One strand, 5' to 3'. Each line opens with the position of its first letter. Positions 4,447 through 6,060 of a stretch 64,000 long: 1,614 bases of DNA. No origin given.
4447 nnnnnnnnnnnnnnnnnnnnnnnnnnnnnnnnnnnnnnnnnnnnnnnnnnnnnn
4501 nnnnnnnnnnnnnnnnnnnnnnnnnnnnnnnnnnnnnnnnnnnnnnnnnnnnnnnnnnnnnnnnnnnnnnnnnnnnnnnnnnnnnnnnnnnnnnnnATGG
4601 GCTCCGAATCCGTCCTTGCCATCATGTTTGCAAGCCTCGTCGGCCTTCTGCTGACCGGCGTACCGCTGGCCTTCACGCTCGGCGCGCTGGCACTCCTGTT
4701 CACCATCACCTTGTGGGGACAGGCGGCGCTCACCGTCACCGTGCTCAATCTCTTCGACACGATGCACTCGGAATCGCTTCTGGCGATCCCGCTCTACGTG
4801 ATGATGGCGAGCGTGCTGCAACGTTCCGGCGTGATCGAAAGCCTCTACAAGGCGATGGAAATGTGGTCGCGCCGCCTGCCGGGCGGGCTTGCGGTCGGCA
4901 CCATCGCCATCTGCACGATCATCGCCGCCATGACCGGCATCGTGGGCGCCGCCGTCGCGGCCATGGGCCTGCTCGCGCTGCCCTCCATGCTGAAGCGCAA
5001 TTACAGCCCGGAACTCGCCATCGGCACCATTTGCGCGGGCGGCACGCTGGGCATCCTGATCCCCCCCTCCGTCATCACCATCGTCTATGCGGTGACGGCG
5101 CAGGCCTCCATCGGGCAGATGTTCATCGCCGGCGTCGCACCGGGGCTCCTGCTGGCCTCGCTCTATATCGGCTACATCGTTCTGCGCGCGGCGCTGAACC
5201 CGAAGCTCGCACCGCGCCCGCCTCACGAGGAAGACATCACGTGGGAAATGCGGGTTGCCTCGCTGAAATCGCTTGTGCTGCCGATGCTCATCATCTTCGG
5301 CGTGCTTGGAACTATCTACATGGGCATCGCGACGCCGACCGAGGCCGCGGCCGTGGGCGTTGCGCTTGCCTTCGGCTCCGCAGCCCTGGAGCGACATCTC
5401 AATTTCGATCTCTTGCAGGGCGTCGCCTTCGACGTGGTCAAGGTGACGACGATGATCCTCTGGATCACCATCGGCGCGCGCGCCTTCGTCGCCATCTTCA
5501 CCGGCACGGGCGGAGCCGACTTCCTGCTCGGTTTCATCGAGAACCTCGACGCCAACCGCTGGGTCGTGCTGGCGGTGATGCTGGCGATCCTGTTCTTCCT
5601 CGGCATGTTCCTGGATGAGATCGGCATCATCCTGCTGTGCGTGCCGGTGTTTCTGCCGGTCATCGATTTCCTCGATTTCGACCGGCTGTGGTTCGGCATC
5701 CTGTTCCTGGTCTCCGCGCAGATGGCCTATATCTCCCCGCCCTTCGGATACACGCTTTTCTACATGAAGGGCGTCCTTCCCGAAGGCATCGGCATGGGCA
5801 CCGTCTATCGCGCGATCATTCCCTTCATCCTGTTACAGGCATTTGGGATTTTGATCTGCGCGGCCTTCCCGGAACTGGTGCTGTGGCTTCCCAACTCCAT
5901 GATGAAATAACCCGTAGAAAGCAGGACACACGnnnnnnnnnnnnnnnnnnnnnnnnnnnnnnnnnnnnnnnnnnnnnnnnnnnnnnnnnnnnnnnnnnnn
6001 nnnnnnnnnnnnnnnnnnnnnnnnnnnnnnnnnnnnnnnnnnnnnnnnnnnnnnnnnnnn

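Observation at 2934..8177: TRAP transporter in one operon with mvaA-mvaB: candidate mevalonate uptake and catabolism system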

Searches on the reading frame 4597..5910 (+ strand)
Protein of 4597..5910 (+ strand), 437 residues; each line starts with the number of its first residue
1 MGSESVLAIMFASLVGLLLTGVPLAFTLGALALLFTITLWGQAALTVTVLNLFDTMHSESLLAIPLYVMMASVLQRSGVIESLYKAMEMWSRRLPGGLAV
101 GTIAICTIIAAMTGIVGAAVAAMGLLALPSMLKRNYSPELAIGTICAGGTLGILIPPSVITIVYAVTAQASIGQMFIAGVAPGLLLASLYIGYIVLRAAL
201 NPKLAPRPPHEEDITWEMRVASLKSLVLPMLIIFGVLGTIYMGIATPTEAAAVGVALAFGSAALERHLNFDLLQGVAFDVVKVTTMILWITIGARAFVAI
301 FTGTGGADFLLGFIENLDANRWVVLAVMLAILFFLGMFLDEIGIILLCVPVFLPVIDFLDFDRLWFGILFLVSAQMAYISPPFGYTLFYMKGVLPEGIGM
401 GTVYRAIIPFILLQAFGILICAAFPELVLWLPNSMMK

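Call 5: search_protein_families(library=pfam, proteins=[window:4597-5910:+])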
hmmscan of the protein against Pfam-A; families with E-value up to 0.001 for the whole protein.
window:4597-5910:+ (437 aa): 1 family
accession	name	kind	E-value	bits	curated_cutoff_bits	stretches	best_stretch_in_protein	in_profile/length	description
PF06808.19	DctM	-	3.3e-78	263.8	23.8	1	11-427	1-413/413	Tripartite ATP-independent periplasmic transporter, DctM component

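Call 6: search_protein_families(library=ncbifam, proteins=[window:4597-5910:+])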
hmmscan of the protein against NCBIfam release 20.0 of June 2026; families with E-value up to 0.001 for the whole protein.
window:4597-5910:+ (437 aa): 2 families
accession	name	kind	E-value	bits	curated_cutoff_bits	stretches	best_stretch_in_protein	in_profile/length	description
TIGR00786.1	dctM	subfamily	9.6e-93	311.1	268.45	1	21-432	1-405/405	TRAP transporter large permease subunit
NF011634.1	PRK15060.1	equivalog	4.4e-38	131.4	800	1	8-428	4-417/425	2,3-diketo-L-gulonate TRAP transporter large permease YiaN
